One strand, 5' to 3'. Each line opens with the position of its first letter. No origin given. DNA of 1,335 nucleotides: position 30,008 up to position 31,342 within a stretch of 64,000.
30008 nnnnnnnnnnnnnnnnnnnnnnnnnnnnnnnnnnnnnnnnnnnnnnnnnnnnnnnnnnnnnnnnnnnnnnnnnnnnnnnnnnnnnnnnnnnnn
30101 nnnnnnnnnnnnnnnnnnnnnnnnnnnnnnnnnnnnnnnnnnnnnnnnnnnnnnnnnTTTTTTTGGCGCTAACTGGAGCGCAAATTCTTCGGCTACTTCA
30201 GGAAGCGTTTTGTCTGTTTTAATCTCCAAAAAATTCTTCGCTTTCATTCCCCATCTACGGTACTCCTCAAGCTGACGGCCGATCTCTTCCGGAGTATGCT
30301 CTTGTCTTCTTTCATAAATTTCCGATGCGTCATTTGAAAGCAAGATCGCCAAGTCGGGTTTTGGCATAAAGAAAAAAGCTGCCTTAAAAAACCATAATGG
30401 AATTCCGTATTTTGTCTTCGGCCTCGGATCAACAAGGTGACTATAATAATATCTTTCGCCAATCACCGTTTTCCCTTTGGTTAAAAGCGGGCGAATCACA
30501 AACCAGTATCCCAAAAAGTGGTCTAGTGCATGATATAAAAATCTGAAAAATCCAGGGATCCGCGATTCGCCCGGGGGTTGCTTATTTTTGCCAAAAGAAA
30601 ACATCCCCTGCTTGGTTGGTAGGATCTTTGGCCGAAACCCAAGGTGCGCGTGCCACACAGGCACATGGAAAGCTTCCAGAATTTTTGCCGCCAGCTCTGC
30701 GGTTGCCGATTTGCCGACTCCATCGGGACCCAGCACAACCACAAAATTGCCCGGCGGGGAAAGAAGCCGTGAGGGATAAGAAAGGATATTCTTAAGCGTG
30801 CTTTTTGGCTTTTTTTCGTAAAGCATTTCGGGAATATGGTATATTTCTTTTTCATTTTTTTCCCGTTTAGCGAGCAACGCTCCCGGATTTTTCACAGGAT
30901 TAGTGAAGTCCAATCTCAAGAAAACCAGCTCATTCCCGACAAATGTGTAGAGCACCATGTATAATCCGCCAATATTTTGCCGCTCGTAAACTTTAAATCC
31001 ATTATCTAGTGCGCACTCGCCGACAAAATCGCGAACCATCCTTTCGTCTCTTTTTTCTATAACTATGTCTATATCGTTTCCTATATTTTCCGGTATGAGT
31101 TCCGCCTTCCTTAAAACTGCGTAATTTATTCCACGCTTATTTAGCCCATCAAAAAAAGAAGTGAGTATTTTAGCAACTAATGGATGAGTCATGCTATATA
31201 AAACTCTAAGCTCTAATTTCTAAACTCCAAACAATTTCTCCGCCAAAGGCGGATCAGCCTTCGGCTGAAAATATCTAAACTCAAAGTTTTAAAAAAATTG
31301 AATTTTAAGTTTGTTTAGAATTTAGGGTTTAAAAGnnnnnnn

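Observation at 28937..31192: Unusual 751 aa tri-domain fusion: nucleotidyltransferase-like + dTMP-kinase-like P-loop kinase + GT4 glycosyltransferase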

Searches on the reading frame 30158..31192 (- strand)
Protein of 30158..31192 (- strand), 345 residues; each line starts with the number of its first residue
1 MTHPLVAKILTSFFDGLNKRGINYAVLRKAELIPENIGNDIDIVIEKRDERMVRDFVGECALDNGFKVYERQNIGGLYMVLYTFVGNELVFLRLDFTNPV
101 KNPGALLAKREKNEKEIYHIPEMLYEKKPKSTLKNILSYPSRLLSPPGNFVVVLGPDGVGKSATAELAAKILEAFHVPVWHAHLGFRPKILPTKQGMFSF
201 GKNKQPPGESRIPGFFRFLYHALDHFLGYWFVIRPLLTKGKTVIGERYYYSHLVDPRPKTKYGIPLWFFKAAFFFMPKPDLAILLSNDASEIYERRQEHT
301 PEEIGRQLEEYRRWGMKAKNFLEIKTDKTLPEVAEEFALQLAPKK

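Call 12: find_homologous_proteins(query=window:30158-31192:-, max_evalue=0.001)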
Query window:30158-31192:- (345 aa): 24 proteins with E <= 0.001 among 2505 candidates.
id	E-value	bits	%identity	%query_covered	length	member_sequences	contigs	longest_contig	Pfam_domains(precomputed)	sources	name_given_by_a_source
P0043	1.7e-127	443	66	85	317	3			PF02223.24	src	-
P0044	8.8e-125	434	58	99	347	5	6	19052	PF02223.24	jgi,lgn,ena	-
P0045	6.8e-120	418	56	99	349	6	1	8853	PF02223.24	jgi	-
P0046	2.7e-119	416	55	99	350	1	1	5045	PF02223.24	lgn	-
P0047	7.4e-116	405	55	99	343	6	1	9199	PF02223.24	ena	-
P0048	3.1e-115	403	55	99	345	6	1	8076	PF02223.24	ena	-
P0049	1.0e-112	395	53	98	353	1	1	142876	PF02223.24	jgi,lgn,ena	-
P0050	1.1e-112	395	52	100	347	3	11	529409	PF02223.24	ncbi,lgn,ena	-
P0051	3.2e-110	387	52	97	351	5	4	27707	PF02223.24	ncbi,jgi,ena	-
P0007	1.4e-75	273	65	57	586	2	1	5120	PF00534.27,PF02223.24,PF13692.13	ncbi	-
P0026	1.2e-29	122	37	57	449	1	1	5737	PF02223.24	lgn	-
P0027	4.5e-27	113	36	55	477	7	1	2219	-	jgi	jgi:thymidylate kinase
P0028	1.6e-25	108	35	57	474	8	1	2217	-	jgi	jgi:thymidylate kinase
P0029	1.8e-23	101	35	50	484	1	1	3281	PF02223.24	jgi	jgi:thymidylate kinase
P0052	3.6e-21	94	28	69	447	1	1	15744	PF02223.24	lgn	-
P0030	1.1e-20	92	33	57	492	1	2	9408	PF02223.24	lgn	-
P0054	4.5e-20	90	32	54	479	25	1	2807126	-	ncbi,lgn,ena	-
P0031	6.8e-19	86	33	55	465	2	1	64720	-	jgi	jgi:thymidylate kinase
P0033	1.0e-15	76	28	59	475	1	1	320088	-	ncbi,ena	-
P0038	3.9e-12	64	31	60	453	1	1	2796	PF02223.24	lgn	-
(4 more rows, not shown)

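Call 13: find_encoding_contigs(protein=P0050, flank=8000, max_places=3)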
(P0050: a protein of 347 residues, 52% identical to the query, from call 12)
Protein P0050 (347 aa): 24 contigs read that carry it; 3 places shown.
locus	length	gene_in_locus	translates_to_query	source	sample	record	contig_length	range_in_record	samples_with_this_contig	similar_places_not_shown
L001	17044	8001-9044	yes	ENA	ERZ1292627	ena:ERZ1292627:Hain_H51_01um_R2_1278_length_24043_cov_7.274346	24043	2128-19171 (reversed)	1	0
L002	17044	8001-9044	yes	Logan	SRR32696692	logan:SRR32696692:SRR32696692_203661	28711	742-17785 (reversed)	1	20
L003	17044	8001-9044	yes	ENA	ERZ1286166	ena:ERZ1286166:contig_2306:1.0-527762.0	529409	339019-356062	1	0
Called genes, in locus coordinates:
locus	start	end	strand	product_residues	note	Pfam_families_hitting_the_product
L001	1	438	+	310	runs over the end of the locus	PF01370:Epimerase, PF02719:Polysacc_synt_2 (faint), PF13460:NAD_binding_10 (weak), PF01073:3Beta_HSD, PF16363:GDP_Man_Dehyd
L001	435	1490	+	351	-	PF01370:Epimerase, PF16363:GDP_Man_Dehyd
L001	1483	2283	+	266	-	PF00456:Transketolase_N, PF13292:DXP_synthase_N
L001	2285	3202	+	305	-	PF02779:Transket_pyr, PF02780:Transketolase_C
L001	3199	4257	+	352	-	PF13439:Glyco_transf_4, PF20706:GT4-conflict, PF00534:Glycos_transf_1, PF13692:Glyco_trans_1_4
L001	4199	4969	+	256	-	PF02353:CMAS, PF13489:Methyltransf_23, PF13847:Methyltransf_31 (weak), PF08241:Methyltransf_11, PF08242:Methyltransf_12, PF13649:Methyltransf_25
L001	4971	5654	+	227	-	PF05711:TylF, PF13578:Methyltransf_24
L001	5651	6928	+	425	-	-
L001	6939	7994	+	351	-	PF13524:Glyco_trans_1_2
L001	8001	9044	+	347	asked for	PF02223:Thymidylate_kin (weak)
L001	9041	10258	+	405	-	PF13439:Glyco_transf_4 (weak), PF00534:Glycos_transf_1, PF13692:Glyco_trans_1_4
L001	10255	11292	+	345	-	PF01408:GFO_IDH_MocA, PF03447:NAD_binding_3 (weak), PF22725:GFO_IDH_MocA_C3, PF02894:GFO_IDH_MocA_C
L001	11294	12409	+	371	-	PF00266:Aminotran_5 (weak), PF01041:DegT_DnrJ_EryC1, PF01053:Cys_Met_Meta_PP (weak), PF01212:Beta_elim_lyase (weak)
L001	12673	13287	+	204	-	PF14602:Hexapep_2 (faint), PF25084:LbH_EIF2B (weak), PF25087:GMPPB_C (weak), PF00132:Hexapep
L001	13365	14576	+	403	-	-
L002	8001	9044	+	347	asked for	PF02223:Thymidylate_kin (weak)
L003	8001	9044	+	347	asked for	PF02223:Thymidylate_kin (weak)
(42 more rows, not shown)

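Call 14: find_encoding_contigs(protein=P0049, flank=8000, max_places=2)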
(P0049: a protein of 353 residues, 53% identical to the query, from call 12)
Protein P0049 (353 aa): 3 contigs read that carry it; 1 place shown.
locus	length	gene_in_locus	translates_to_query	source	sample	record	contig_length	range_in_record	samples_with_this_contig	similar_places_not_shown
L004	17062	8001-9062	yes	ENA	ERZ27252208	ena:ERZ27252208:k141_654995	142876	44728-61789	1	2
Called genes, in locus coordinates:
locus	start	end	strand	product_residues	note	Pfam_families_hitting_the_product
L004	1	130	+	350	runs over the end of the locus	PF02779:Transket_pyr, PF02780:Transketolase_C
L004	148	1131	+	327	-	PF01073:3Beta_HSD, PF01370:Epimerase, PF02719:Polysacc_synt_2 (weak), PF05368:NmrA, PF16363:GDP_Man_Dehyd, PF13460:NAD_binding_10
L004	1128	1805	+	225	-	PF00106:adh_short, PF08659:KR, PF13561:adh_short_C2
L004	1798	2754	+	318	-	PF01073:3Beta_HSD (weak), PF01370:Epimerase, PF05368:NmrA (weak), PF13460:NAD_binding_10, PF16363:GDP_Man_Dehyd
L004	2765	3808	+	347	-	PF00106:adh_short (faint), PF01073:3Beta_HSD, PF01370:Epimerase, PF02719:Polysacc_synt_2, PF04321:RmlD_sub_bind, PF13460:NAD_binding_10 (weak), PF16363:GDP_Man_Dehyd, PF07993:NAD_binding_4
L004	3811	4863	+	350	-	PF13439:Glyco_transf_4 (faint), PF20706:GT4-conflict (weak), PF00534:Glycos_transf_1, PF13692:Glyco_trans_1_4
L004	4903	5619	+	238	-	PF13847:Methyltransf_31, PF08241:Methyltransf_11, PF08242:Methyltransf_12, PF13649:Methyltransf_25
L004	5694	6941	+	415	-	-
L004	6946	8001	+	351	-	PF13524:Glyco_trans_1_2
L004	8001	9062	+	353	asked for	PF02223:Thymidylate_kin (weak)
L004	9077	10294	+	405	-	PF00534:Glycos_transf_1, PF13692:Glyco_trans_1_4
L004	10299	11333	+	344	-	PF01408:GFO_IDH_MocA, PF03447:NAD_binding_3, PF02894:GFO_IDH_MocA_C, PF22725:GFO_IDH_MocA_C3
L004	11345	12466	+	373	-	PF00266:Aminotran_5, PF00155:Aminotran_1_2, PF01041:DegT_DnrJ_EryC1, PF01053:Cys_Met_Meta_PP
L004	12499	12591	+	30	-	-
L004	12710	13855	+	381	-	-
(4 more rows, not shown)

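Call 16: search_protein_families(library=pfam, proteins=[P0050, P0054, P0052], max_evalue=5)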
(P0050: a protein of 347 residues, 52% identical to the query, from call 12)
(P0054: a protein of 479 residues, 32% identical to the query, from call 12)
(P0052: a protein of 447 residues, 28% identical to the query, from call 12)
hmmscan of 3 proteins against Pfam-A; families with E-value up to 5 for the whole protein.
P0050 (347 aa): 9 families
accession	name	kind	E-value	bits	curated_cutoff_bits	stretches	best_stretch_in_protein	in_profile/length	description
PF02223.23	Thymidylate_kin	-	6.6e-07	29.6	27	1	155-339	3-184/185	Thymidylate kinase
PF13207.12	AAA_17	-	0.024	15.4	27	0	154-172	1-19/136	AAA domain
PF00005.33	ABC_tran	-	0.1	13.6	25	1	145-170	8-33/137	ABC transporter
PF20720.3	nSTAND3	-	0.1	12.8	27.2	1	149-167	18-36/155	Novel STAND NTPase 3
PF13191.12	AAA_16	-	0.17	12.8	32.6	1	148-174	24-47/167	AAA ATPase domain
PF25199.1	nSTAND_NTPase5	-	0.17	12.1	34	1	147-164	40-57/145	Novel STAND NTPase 5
PF13401.12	AAA_22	-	0.22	12.3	27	1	148-173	5-30/130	AAA domain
PF00004.35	AAA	-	0.23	12.3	21.2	1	152-172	2-22/131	ATPase family associated with various cellular activities (AAA)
PF13555.12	AAA_29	-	0.24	11.6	27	1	148-168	23-42/61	P-loop containing region of AAA domain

P0054 (479 aa): 9 families
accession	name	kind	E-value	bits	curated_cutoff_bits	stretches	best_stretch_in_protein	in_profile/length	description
PF13191.12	AAA_16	-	0.0018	19.2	32.6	1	254-284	19-49/167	AAA ATPase domain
PF13401.12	AAA_22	-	0.019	15.7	27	1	260-296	6-33/130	AAA domain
PF03193.22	RsgA_GTPase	-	0.048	13.9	30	1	260-283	107-130/174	RsgA GTPase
PF17660.6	BTRD1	-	0.056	13.8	23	1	71-99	8-36/50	Polyglycine hydrolase-like, structural repeat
PF13238.12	AAA_18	-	0.087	13.7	29.4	1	262-300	1-38/128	AAA domain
PF13671.12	AAA_33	-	0.15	12.8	27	1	262-285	2-25/143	AAA domain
PF13555.12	AAA_29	-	0.18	12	27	1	255-276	19-39/61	P-loop containing region of AAA domain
PF05729.18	NACHT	-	0.19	12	26.7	1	262-284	3-25/167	NACHT domain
PF00910.28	RNA_helicase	-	0.3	12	21.5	1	262-293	1-34/105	RNA helicase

P0052 (447 aa): 11 families
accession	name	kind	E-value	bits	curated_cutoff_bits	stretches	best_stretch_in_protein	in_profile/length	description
PF02223.23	Thymidylate_kin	-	8.8e-09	35.7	27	2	247-273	3-29/185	Thymidylate kinase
PF00025.27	Arf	-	0.017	15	22.3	1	241-261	15-35/174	ADP-ribosylation factor family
PF13401.12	AAA_22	-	0.021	15.5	27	1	241-318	6-56/130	AAA domain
PF00005.33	ABC_tran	-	0.04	15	25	1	238-266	9-37/137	ABC transporter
PF03193.22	RsgA_GTPase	-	0.041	14.1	30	1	238-269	104-135/174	RsgA GTPase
PF13604.12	AAA_30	-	0.072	13.3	27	1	239-272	17-49/191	AAA domain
PF00448.28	SRP54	-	0.081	13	22.7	1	242-269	3-30/196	SRP54-type protein, GTPase domain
PF03976.20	PPK2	-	0.13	12.3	22.3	1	225-269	14-60/229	Polyphosphate kinase 2 (PPK2)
PF00931.28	NB-ARC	-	0.14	11.8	23.5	1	230-269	10-47/248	NB-ARC domain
PF13207.12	AAA_17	-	0.17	12.6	27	0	246-264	1-19/136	AAA domain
PF05783.17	DLIC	-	0.29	10.4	19.7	1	234-266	19-51/471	Dynein light intermediate chain (DLIC)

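Call 18: search_solved_structures(query=A1, max_evalue=10, show_alignments=3)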
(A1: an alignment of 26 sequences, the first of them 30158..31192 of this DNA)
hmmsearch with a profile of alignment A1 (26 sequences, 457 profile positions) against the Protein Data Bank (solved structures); distinct sequences matched with E-value up to 10: 661 (the best 60 are shown).
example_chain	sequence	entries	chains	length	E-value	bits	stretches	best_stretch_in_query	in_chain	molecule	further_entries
3lv8_A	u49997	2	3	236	3.8e-09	39.2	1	242-441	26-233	Thymidylate kinase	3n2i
5xbh_A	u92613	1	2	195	2.7e-08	36.4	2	326-435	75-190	Thymidylate kinase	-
2pbr_A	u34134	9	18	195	4.1e-08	35.8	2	326-435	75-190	Thymidylate kinase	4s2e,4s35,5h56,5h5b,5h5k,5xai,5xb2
2yof_A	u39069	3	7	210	5.1e-08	35.5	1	241-437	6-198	THYMIDYLATE KINASE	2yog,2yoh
2wwf_A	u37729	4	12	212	5.2e-08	35.5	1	241-437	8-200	THYMIDILATE KINASE, PUTATIVE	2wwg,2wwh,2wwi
1yqt_A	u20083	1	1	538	1.1e-07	34.4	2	240-269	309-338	RNase l inhibitor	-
5yv5_A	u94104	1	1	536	1.2e-07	34.3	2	240-269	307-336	ATPase RIL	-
4cvn_A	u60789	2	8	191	1.9e-07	33.6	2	242-282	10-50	PUTATIVE ADENYLATE KINASE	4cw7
3hjn_A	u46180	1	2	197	3e-07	33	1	245-434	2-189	Thymidylate kinase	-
4dwj_A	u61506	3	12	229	3e-07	33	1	243-440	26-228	Thymidylate kinase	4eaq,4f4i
6c2u_A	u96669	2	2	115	3.3e-07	32.8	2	228-295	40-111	phosphate-loop protein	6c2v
4mqb_A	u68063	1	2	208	3.4e-07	32.8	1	243-440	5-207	Thymidylate kinase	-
5xb5_A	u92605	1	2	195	3.5e-07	32.7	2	371-435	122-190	Thymidylate kinase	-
2ccg_A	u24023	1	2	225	3.6e-07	32.7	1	243-440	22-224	THYMIDYLATE KINASE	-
2ccj_A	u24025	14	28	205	3.7e-07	32.7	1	244-440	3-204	THYMIDYLATE KINASE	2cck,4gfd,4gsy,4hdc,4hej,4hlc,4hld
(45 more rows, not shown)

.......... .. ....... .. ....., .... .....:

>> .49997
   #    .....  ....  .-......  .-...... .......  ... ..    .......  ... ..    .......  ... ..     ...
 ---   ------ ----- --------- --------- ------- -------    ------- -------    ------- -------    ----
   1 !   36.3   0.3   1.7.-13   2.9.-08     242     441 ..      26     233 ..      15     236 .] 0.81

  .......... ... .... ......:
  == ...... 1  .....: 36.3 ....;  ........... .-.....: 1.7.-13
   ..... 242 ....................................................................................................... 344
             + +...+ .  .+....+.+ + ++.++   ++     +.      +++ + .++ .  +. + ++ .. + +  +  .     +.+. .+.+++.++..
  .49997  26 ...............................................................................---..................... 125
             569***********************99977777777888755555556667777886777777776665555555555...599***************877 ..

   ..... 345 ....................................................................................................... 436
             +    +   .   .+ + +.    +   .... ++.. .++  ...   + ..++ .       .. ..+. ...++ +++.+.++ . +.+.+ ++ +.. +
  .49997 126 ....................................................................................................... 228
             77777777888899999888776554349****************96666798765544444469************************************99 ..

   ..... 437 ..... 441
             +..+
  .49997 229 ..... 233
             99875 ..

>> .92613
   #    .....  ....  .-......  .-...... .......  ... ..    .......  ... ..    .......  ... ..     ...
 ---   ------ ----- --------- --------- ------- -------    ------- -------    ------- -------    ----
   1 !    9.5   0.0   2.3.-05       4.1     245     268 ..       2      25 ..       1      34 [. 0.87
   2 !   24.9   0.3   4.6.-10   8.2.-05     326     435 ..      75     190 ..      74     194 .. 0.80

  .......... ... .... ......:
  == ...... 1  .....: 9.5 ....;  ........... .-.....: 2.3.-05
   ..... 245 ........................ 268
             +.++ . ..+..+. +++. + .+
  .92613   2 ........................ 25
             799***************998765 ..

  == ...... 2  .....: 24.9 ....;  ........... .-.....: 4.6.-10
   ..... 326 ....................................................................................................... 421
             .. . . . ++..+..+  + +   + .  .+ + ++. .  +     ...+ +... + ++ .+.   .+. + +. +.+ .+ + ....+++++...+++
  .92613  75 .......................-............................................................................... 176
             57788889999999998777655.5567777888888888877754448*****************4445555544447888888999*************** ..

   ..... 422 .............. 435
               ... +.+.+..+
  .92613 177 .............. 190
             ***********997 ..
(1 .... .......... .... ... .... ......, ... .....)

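Call 27: predict_structure(alignment_id=A1)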
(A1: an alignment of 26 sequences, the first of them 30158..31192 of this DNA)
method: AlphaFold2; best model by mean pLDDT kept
length: 345 residues; sequences in the alignment: 26
mean_pLDDT: 85.8   pTM: 0.84
mean pLDDT of the five models: 85.8, 85.7, 84.8, 84.7, 84.0
residues with pLDDT >= 90: 210; 70-90: 86; 50-70: 32; < 50: 17
segments of 3 or more residues with pLDDT < 50: 194-209
pLDDT, mean of each block of 10 residues (from residue 1): 91 96 93 90 93 96 96 87 95 84 89 95 71 66 88 92 95 95 64 41 41 79 88 91 91 77 83 92 95 86 94 96 96 96 76
secondary structure, 60 per line:
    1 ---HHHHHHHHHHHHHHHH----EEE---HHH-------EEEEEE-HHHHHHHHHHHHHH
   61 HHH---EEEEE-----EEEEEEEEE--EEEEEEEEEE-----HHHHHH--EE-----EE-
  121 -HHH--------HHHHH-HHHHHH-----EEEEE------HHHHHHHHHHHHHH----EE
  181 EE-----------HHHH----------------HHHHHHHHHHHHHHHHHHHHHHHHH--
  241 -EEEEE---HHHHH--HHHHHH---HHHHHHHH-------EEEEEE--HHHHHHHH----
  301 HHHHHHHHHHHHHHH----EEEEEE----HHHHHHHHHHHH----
elements in order: H4-19 E24-26 E40-45 H47-63 E67-71 E77-85 E88-97 H103-108 H133-137 H139-144 E150-154 H161-174 E179-182 H194-197 H214-238 E242-246 H250-254 H257-262 H266-273 E281-286 H289-296 H301-315 E320-325 H330-341

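Call 30: fold_search(model_id=the predicted structure, library=pdb)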
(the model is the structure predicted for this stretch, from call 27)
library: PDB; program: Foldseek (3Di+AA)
matches with E <= 10: 1320; with E <= 0.001: 182
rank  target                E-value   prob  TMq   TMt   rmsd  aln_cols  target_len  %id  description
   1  2wwg_A                1.4e-08  1.00  0.43  0.66   5.4       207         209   19  Plasmodium falciparum thymidylate kinase in complex with dGMP and ADP (released 2010-04-21)
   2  4rzx_A                1.8e-08  1.00  0.42  0.67   4.4       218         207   21  Crystal structure (type-3) of dTMP kinase (st1543) from Sulfolobus Tokodaii Strain7 (released 2015-12-30)
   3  5xt8_B                2.0e-08  1.00  0.42  0.71   5.6       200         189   24  Magnesium bound apo structure of thymidylate kinase (form I) from Thermus thermophilus HB8 (released 2018-04-18)
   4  5x8a_B                2.7e-08  1.00  0.42  0.71   5.5       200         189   24  Crystal structure of ATP bound thymidylate kinase from thermus thermophilus HB8 (released 2018-03-14)
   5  2wwf_B                2.8e-08  1.00  0.44  0.68   5.3       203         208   19  Plasmodium falciparum thymidylate kinase in complex with TMP and ADP (released 2010-04-21)
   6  2wwf_A                3.2e-08  1.00  0.43  0.66   5.5       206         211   19  Plasmodium falciparum thymidylate kinase in complex with TMP and ADP (released 2010-04-21)
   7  2plr_B                3.2e-08  1.00  0.41  0.65   4.9       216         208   20  Crystal structure of dTMP kinase (st1543) from Sulfolobus Tokodaii Strain7 (released 2008-04-22)
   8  4nzy_A                3.3e-08  1.00  0.42  0.66   4.2       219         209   20  Crystal structure (type-2) of dTMP kinase (st1543) from Sulfolobus Tokodaii Strain7 (released 2014-12-24)
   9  5h70_A                3.5e-08  1.00  0.41  0.65   4.7       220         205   20  Crystal structure of ADP bound dTMP kinase (st1543) from Sulfolobus Tokodaii Strain7 (released 2016-12-07)
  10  2wwg_B                3.8e-08  1.00  0.43  0.67   5.3       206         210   19  Plasmodium falciparum thymidylate kinase in complex with dGMP and ADP (released 2010-04-21)
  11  5zax_A                4.5e-08  1.00  0.41  0.68   5.3       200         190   24  Crystal structure of thymidylate kinase in complex with ADP, TDP and TMP from thermus thermophilus HB8 (released 2018-12-19)
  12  2plr_A                6.3e-08  1.00  0.42  0.65   4.2       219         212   20  Crystal structure of dTMP kinase (st1543) from Sulfolobus Tokodaii Strain7 (released 2008-04-22)
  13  5x7j_B                7.5e-08  1.00  0.41  0.68   5.8       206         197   23  Crystal structure of thymidylate kinase from thermus thermophilus HB8 (released 2018-03-07)
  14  5x7j_A                8.4e-08  1.00  0.41  0.72   5.3       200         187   24  Crystal structure of thymidylate kinase from thermus thermophilus HB8 (released 2018-03-07)
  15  5x98_A                1.1e-07  1.00  0.40  0.69   5.0       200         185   22  Y162F mutant of thermus thermophilus HB8 thymidylate kinase (released 2018-03-14)
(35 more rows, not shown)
